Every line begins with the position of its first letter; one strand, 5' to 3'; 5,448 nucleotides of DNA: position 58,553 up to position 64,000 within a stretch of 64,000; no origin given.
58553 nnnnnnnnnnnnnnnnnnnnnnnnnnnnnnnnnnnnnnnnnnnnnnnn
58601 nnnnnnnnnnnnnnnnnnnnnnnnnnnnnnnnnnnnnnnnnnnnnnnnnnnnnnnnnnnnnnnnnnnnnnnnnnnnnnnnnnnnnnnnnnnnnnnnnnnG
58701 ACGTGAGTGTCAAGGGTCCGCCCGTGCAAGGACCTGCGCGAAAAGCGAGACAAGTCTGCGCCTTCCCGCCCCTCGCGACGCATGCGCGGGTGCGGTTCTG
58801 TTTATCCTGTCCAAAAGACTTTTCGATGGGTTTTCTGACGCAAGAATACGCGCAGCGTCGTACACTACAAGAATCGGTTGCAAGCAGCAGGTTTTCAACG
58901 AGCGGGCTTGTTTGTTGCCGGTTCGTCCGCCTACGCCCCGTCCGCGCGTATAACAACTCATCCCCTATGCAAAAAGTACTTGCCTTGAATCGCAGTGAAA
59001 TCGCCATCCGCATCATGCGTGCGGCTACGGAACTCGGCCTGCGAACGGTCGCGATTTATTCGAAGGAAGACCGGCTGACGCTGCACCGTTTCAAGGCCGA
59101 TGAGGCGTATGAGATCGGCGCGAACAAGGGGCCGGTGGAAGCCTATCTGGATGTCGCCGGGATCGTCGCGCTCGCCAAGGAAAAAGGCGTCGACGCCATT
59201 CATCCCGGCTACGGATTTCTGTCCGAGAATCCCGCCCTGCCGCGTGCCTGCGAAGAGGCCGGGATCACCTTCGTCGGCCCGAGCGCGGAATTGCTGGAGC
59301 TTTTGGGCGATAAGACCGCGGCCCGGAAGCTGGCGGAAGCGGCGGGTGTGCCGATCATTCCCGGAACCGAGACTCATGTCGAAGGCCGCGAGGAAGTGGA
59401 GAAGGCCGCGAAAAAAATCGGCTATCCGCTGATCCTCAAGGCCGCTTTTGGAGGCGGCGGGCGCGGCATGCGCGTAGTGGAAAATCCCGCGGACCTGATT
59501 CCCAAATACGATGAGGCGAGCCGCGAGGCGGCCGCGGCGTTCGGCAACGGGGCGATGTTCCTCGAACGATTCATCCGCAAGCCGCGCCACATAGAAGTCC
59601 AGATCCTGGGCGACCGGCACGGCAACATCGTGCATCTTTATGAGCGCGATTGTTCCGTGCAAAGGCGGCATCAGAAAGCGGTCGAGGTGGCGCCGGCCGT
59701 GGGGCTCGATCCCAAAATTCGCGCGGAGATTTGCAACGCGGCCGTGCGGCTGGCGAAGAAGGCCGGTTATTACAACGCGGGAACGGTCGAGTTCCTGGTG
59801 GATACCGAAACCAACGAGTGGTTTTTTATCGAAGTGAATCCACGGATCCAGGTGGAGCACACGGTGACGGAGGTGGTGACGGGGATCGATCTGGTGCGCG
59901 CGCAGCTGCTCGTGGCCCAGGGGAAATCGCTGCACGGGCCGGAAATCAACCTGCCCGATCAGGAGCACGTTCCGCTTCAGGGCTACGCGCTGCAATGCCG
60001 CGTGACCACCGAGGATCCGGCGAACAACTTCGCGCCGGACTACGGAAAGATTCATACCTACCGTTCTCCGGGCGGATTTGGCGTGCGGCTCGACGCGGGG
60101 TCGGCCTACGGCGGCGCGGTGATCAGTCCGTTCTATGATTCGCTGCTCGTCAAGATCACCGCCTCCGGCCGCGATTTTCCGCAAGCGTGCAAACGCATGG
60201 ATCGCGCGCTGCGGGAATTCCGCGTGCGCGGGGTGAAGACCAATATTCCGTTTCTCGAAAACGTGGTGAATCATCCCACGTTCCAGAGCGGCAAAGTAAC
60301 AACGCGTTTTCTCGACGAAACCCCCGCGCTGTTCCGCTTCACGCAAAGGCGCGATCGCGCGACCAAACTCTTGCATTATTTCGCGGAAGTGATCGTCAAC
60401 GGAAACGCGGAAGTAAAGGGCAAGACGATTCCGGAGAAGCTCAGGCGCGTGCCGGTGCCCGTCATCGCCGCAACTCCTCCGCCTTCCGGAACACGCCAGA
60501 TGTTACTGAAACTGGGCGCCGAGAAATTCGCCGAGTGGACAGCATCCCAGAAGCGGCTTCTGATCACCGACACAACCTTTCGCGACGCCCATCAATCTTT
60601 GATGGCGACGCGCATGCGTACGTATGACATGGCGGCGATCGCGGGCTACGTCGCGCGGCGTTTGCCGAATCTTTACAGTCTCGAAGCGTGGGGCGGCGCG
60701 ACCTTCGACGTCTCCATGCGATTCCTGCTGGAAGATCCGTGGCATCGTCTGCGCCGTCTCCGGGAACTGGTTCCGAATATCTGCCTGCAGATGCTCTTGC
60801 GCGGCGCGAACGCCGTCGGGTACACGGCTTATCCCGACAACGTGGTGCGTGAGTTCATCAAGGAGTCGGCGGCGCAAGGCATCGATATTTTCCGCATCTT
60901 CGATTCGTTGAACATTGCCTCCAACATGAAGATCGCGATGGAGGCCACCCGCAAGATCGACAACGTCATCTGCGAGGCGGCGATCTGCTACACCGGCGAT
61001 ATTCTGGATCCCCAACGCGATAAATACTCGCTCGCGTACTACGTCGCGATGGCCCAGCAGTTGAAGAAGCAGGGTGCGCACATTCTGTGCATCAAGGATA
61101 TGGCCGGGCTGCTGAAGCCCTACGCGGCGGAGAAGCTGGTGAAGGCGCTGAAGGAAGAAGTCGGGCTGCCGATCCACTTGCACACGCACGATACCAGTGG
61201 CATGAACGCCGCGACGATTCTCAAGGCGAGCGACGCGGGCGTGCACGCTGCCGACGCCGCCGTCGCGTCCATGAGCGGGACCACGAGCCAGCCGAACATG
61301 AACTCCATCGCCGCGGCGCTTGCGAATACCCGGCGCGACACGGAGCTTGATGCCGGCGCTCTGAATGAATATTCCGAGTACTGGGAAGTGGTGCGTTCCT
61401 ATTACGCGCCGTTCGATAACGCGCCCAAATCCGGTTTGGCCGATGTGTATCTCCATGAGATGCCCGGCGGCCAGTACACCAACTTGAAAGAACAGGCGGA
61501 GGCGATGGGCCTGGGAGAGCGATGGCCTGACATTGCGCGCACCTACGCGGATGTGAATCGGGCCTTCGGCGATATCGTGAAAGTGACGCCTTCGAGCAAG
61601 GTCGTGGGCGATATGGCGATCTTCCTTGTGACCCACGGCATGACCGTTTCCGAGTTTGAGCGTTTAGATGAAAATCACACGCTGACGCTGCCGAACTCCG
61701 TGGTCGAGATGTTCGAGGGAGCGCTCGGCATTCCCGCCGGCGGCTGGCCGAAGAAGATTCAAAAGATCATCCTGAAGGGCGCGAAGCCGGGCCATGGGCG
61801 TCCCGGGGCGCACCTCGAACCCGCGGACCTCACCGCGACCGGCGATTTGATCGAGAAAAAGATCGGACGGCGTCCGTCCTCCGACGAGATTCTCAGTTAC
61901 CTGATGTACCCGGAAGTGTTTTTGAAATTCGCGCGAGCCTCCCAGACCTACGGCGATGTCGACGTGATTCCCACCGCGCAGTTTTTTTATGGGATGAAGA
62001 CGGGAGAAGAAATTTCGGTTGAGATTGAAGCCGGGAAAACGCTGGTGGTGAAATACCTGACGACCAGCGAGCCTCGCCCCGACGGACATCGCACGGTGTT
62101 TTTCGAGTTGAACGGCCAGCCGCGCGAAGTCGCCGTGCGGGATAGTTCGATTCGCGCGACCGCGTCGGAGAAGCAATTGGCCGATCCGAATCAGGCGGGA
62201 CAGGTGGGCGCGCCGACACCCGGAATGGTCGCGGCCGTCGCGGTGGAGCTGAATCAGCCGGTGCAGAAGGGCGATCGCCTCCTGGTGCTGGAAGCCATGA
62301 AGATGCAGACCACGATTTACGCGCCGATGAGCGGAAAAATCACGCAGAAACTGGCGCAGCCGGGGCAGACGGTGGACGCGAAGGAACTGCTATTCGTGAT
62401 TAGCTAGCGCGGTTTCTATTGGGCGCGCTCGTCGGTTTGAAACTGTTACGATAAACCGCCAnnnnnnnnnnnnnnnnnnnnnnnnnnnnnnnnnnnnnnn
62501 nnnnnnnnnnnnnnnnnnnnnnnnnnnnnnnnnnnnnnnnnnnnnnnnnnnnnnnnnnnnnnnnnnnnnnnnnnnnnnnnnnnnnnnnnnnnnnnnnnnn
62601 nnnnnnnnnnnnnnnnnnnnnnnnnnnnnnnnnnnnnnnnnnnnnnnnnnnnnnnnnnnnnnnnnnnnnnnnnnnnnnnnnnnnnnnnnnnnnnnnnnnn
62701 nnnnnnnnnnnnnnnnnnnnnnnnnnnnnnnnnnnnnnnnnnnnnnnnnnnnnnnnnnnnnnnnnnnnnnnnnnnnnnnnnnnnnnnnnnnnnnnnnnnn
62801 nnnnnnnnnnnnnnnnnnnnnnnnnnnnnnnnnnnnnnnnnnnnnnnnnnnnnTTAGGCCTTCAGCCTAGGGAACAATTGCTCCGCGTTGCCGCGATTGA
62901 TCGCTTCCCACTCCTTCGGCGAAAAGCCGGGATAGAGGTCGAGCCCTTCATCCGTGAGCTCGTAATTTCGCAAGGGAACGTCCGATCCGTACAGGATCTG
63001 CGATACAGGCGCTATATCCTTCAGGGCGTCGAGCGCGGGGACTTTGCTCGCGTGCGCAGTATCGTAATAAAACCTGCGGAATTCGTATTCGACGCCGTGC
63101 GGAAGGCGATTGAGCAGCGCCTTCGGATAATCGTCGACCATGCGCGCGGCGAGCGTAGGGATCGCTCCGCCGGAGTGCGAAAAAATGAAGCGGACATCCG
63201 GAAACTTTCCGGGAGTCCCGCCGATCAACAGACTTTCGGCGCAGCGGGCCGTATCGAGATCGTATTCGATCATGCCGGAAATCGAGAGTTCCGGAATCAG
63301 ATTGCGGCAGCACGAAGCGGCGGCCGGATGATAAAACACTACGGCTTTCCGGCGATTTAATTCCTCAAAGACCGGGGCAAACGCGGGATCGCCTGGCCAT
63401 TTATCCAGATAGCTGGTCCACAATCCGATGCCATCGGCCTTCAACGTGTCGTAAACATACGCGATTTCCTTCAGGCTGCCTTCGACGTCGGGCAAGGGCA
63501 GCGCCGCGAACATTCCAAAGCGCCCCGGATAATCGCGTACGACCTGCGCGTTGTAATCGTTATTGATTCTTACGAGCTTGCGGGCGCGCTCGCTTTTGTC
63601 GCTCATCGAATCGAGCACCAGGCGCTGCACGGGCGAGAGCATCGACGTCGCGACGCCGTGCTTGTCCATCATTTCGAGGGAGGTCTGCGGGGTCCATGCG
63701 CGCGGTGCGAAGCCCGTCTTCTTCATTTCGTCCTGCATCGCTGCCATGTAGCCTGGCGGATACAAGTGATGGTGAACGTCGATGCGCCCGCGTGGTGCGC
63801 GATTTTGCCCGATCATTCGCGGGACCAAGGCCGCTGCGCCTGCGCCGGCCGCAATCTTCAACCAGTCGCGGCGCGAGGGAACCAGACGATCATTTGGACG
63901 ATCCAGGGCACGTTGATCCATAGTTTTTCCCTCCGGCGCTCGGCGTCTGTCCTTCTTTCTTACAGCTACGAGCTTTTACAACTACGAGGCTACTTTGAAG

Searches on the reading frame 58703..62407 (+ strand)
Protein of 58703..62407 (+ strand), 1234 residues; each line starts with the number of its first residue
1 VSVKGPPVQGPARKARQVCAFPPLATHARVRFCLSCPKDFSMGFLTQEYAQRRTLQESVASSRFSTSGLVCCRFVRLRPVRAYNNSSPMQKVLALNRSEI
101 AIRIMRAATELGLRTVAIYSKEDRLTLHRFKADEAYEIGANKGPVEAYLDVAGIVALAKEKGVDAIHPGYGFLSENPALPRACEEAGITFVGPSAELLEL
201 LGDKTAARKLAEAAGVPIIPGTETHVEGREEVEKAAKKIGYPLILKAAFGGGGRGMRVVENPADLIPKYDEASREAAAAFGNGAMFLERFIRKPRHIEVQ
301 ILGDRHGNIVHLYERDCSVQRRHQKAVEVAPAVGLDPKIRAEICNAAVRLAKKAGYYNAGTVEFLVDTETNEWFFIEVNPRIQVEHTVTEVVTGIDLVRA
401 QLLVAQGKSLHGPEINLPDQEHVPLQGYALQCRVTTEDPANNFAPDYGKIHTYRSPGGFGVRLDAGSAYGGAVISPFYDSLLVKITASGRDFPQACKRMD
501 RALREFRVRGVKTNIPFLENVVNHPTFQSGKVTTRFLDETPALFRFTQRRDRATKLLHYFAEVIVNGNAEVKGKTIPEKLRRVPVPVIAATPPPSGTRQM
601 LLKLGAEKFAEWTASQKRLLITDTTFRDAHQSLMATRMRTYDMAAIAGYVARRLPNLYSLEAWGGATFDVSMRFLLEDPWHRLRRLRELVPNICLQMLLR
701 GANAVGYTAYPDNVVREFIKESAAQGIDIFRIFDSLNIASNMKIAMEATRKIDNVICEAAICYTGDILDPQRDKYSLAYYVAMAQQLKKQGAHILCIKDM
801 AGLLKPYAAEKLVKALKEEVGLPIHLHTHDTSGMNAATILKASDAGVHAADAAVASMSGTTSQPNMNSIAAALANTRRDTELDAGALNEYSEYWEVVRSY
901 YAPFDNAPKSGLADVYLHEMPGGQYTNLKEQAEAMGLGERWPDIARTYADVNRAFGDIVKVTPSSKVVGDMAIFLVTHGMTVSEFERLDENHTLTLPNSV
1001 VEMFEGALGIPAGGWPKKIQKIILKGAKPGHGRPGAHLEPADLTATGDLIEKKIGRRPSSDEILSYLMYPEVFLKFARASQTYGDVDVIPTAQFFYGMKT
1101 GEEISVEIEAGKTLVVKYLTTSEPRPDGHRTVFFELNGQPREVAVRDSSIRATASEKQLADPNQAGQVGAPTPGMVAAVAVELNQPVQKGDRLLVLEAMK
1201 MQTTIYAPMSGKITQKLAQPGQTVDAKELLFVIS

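Call 46: search_protein_families(library=pfam, proteins=[window:58703-62407:+], max_evalue=0.001)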
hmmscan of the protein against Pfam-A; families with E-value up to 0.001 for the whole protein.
window:58703-62407:+ (1234 aa): 11 families
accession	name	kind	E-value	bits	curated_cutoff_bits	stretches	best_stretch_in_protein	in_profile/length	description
PF02786.22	CPSase_L_D2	-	6.5e-75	251.7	19.8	1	203-411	1-209/211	Carbamoyl-phosphate synthase L chain, ATP binding domain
PF02436.23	PYC_OADA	-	2.5e-71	240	27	1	915-1117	1-201/201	Conserved carboxylase domain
PF00289.28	Biotin_carb_N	-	4.8e-40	136.9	25.5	1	89-197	2-109/110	Biotin carboxylase, N-terminal domain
PF02785.25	Biotin_carb_C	-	1.9e-35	121.7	32.4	1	431-539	1-108/108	Biotin carboxylase C-terminal domain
PF00364.28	Biotin_lipoyl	-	7e-13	48.6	22.1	1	1167-1233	2-73/73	Biotin-requiring enzyme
PF00682.25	HMGL-like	-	4.3e-12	46.4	29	1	737-891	99-257/260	HMGL-like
PF02222.28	ATP-grasp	-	7.5e-10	39.2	27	1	225-382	15-163/179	ATP-grasp domain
PF07478.18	Dala_Dala_lig_C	-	1.5e-07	31.6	24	1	227-380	23-174/204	D-ala D-ala ligase C-terminus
PF13437.12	HlyD_3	-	6.1e-06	27.4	22.2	0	1204-1233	1-30/106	HlyD family secretion protein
PF13533.13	Biotin_lipoyl_2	-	0.00011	22.4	29.8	1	1170-1197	5-32/32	Biotin-lipoyl like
PF16576.10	HlyD_D23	-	0.00047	19.9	30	0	1200-1233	106-139/214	Barrel-sandwich domain of CusB or HlyD membrane-fusion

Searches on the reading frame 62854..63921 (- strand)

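Call 46: search_protein_families(library=pfam, proteins=[window:62854-63921:-], max_evalue=0.001)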
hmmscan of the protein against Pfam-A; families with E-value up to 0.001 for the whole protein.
window:62854-63921:- (355 aa): 1 family
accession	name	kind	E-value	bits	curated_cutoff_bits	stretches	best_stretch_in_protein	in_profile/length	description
PF04909.20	Amidohydro_2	-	6e-30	105.4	26.4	1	47-351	1-288/289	Amidohydrolase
